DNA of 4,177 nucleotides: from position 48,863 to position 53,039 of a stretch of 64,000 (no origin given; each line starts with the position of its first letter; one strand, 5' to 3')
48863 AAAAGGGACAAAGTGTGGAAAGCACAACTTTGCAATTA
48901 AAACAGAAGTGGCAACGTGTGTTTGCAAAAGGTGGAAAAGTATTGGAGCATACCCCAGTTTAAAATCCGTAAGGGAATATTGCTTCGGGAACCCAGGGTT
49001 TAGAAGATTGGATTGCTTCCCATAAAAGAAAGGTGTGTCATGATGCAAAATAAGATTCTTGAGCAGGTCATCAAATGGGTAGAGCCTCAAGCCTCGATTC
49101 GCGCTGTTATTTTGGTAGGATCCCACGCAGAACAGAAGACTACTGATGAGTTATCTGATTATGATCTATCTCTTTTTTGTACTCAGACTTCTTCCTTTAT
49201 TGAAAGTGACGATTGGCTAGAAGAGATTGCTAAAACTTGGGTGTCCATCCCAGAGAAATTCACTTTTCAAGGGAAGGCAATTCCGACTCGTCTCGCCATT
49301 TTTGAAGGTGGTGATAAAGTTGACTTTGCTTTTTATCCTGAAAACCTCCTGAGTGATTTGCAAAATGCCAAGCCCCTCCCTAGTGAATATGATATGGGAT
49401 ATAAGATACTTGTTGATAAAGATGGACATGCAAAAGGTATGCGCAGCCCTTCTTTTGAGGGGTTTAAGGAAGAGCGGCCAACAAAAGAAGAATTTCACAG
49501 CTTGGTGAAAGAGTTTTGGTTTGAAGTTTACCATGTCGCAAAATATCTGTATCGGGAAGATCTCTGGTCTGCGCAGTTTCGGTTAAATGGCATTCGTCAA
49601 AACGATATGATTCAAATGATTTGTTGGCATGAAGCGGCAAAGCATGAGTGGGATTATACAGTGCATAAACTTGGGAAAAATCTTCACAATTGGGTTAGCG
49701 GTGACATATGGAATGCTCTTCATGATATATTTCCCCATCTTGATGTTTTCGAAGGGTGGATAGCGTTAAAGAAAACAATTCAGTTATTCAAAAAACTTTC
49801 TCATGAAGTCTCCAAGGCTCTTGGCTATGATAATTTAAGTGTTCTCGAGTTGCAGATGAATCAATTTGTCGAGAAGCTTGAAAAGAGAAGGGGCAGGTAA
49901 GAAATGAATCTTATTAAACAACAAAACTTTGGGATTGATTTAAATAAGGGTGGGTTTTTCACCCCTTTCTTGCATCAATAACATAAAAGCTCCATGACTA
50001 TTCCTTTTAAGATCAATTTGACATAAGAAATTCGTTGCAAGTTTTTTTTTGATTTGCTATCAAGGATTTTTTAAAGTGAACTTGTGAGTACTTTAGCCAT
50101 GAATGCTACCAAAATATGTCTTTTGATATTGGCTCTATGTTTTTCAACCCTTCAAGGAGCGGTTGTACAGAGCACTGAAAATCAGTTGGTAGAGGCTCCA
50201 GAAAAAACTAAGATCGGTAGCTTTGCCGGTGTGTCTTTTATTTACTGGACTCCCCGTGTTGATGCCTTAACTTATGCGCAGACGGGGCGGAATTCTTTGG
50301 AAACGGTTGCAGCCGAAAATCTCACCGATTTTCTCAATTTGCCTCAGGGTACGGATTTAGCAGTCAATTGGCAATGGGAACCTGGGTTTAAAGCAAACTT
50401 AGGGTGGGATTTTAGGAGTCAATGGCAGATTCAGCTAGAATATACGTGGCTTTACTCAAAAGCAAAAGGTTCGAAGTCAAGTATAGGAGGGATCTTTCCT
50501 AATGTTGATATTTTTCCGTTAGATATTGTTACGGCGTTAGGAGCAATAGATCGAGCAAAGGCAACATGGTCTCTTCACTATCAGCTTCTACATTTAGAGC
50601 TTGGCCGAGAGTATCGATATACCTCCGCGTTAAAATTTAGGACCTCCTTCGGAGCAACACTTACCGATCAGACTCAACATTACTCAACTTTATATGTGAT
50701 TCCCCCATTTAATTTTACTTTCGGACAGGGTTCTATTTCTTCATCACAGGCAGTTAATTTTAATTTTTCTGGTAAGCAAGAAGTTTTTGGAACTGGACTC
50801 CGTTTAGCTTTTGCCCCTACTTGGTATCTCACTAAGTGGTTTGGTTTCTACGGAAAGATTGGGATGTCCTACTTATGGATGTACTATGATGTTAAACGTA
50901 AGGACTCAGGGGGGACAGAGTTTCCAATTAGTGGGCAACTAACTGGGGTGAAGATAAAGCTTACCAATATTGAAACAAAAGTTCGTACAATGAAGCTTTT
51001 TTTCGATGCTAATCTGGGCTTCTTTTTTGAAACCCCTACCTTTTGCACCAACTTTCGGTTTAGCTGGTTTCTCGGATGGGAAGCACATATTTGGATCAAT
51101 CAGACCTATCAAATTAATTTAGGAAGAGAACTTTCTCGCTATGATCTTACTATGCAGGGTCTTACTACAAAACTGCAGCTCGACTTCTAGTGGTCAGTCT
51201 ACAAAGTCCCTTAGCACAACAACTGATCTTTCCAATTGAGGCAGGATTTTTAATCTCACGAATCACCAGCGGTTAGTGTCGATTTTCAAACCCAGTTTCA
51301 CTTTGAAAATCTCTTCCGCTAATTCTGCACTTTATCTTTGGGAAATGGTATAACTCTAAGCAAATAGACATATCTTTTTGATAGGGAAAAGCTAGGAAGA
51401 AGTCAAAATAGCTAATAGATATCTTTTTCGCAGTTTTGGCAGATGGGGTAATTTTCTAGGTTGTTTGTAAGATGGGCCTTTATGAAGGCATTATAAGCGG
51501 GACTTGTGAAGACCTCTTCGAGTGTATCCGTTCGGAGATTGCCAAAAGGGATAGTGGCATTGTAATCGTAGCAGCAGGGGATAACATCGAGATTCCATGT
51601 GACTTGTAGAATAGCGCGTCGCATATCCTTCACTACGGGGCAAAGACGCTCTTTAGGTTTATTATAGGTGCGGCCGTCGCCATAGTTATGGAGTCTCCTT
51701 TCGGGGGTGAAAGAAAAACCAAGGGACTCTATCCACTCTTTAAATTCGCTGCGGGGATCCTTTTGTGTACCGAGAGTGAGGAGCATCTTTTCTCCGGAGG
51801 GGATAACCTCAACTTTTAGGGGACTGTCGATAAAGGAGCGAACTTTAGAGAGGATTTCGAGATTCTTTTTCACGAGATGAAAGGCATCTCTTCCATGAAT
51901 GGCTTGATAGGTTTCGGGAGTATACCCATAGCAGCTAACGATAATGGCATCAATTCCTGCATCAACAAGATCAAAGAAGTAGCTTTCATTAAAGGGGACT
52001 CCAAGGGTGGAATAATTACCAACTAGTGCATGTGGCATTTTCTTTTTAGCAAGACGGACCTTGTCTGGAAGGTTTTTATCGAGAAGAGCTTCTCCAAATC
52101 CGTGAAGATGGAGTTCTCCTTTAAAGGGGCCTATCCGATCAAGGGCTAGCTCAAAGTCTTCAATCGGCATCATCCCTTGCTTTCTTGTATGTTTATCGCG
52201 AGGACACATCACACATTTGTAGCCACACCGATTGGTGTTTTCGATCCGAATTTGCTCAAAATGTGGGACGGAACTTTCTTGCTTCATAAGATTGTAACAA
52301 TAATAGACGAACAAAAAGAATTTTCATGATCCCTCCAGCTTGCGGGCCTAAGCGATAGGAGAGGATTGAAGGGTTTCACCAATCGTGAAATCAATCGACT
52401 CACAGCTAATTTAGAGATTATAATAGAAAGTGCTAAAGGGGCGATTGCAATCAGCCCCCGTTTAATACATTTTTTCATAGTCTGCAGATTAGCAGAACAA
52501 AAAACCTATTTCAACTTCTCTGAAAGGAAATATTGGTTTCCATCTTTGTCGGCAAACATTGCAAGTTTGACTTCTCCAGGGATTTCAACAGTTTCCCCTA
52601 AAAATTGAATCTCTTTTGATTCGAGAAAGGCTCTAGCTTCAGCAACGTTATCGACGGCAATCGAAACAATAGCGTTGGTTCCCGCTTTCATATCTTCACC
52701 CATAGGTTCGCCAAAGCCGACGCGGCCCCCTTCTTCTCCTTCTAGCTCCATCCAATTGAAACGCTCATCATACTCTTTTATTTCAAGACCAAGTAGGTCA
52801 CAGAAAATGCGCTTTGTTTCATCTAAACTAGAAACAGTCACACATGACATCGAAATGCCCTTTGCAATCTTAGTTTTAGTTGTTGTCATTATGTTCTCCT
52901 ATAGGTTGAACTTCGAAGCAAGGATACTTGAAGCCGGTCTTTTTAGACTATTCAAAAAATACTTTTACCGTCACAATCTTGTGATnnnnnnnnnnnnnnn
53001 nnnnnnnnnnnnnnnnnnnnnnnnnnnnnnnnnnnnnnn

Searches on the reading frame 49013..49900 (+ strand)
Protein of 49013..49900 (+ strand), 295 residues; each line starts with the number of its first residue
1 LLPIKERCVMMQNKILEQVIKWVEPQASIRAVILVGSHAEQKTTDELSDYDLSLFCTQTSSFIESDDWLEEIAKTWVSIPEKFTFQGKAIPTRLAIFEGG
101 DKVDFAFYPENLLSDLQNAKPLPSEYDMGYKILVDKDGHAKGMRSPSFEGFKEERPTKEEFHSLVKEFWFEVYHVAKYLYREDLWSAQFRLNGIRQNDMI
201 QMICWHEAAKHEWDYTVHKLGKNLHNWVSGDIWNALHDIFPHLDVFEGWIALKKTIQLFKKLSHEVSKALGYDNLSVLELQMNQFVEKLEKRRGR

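Call 3: search_protein_families(library=pfam, proteins=[window:49013-49900:+], max_evalue=0.01)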
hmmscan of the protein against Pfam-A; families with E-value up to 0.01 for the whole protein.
window:49013-49900:+ (295 aa): 2 families
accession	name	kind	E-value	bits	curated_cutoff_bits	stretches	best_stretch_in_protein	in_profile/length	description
PF04439.18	Adenyl_transf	-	7.7e-55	186.4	22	1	12-288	4-278/279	Streptomycin adenylyltransferase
PF18765.7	Polbeta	-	0.00023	21.7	26.9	1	17-75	1-58/93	Polymerase beta, Nucleotidyltransferase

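Call 66: search_protein_families(library=ncbifam, proteins=[window:49013-49900:+], max_evalue=0.00001)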
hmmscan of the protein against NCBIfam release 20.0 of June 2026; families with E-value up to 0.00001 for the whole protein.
window:49013-49900:+ (295 aa): 5 families
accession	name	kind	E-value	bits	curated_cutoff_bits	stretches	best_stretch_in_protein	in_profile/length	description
NF033387.1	ANT_6_aadS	equivalog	8.7e-50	169.5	450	1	13-290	4-283/284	AadS family aminoglycoside 6-adenylyltransferase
NF033084.2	ANT_6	equivalog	1.9e-35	122.5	420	1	12-288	3-277/280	aminoglycoside 6-adenylyltransferase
NF000312.1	ANT_6_aadK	exception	5.7e-27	94.8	600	1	22-273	14-264/284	aminoglycoside 6-adenylyltransferase AadK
NF000062.1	ANT_6_str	exception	3.6e-18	66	500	1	13-287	5-277/282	streptomycin adenylyltransferase Str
NF033182.0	linco_LnuG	exception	6.1e-06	26.1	525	1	11-268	3-247/267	lincosamide nucleotidyltransferase Lnu(G)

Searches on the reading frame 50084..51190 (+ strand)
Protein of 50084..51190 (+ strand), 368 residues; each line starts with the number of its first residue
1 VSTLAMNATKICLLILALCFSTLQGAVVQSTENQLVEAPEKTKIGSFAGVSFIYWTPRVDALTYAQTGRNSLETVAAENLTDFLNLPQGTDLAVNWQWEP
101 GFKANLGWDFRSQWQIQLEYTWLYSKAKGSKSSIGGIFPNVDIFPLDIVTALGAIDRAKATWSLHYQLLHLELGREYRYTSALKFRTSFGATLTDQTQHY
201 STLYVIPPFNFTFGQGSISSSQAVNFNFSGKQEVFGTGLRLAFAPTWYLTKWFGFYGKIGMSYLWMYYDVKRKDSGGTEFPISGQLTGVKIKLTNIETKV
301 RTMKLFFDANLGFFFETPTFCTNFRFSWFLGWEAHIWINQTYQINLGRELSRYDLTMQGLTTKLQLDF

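Call 3: search_protein_families(library=pfam, proteins=[window:50084-51190:+], max_evalue=0.01)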
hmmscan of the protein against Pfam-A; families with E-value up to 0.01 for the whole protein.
window:50084-51190:+ (368 aa): 1 family
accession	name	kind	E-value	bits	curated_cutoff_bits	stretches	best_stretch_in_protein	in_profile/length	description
PF05150.18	Legionella_OMP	-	1.3e-15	57.6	25.4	1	49-366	12-279/281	Legionella pneumophila major outer membrane protein precursor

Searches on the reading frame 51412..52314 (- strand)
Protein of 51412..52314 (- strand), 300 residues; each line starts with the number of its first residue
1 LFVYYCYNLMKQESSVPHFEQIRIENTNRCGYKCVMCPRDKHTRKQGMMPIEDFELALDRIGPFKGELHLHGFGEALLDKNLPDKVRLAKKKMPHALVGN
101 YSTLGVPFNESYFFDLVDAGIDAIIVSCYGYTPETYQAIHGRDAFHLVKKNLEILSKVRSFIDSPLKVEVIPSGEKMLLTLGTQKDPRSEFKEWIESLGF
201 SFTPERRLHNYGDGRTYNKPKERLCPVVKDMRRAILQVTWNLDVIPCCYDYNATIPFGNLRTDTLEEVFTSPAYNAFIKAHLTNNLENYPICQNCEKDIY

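Call 3: search_protein_families(library=pfam, proteins=[window:51412-52314:-], max_evalue=0.01)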
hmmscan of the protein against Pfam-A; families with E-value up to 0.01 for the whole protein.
window:51412-52314:- (300 aa): 2 families
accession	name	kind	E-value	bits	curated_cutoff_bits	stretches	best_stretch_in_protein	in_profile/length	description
PF13186.11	SPASM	-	1.2e-12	48.4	21.5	1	235-296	7-67/67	Iron-sulfur cluster-binding domain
PF04055.27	Radical_SAM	-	7.1e-09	36.5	29.5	1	27-158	4-139/166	Radical SAM superfamily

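Call 66: search_protein_families(library=ncbifam, proteins=[window:51412-52314:-], max_evalue=0.00001)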
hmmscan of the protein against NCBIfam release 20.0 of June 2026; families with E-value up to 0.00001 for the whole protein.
window:51412-52314:- (300 aa): 8 families
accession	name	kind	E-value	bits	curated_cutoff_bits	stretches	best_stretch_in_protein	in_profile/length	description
TIGR04311.1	rSAM_Geo_metal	subfamily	1.2e-24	87.1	400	1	21-168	4-153/423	radical SAM/SPASM family putative metalloenzyme maturase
TIGR04317.1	W_rSAM_matur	equivalog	1.2e-20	73.9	380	1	18-160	2-141/349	tungsten cofactor oxidoreductase radical SAM maturase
TIGR04321.1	spiroSPASM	subfamily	1.3e-09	37.2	250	0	15-158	228-379/510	spiro-SPASM protein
TIGR02668.1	moaA_archaeal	equivalog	2.9e-08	33.1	325.25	1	20-157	10-145/303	GTP 3',8-cyclase MoaA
TIGR02109.1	PQQ_syn_pqqE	equivalog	8.1e-08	31.6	381.35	0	22-169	9-151/358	pyrroloquinoline quinone biosynthesis protein PqqE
NF001199.0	PRK00164.2-1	equivalog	1.9e-07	30.5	231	1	20-157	12-147/308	GTP 3',8-cyclase MoaA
NF045646.2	rSAM_Se_TrsS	equivalog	2.3e-07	29.7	490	1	24-155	90-222/441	radical SAM (seleno)protein TrsS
TIGR04133.1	rSAM_w_lipo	hypoth_equivalog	1.2e-06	27.8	425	1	11-158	15-163/350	TIGR04133 family radical SAM/SPASM protein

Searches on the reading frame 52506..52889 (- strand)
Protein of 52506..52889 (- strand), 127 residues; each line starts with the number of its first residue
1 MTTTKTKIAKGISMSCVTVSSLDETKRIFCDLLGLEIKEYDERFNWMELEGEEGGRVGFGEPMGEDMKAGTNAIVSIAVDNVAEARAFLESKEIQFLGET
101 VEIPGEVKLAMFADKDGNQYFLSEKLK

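Call 3: search_protein_families(library=pfam, proteins=[window:52506-52889:-], max_evalue=0.01)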
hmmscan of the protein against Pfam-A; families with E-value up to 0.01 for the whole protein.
window:52506-52889:- (127 aa): 1 family
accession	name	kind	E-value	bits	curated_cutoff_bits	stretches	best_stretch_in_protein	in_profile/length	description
PF00903.31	Glyoxalase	-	2.7e-05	25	20.6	1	17-119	7-118/121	Glyoxalase/Bleomycin resistance protein/Dioxygenase superfamily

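Call 20: search_protein_families(library=ncbifam, proteins=[window:52506-52889:-], max_evalue=0.001)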
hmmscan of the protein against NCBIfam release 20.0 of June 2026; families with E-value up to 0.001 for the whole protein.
window:52506-52889:- (127 aa): 0 families
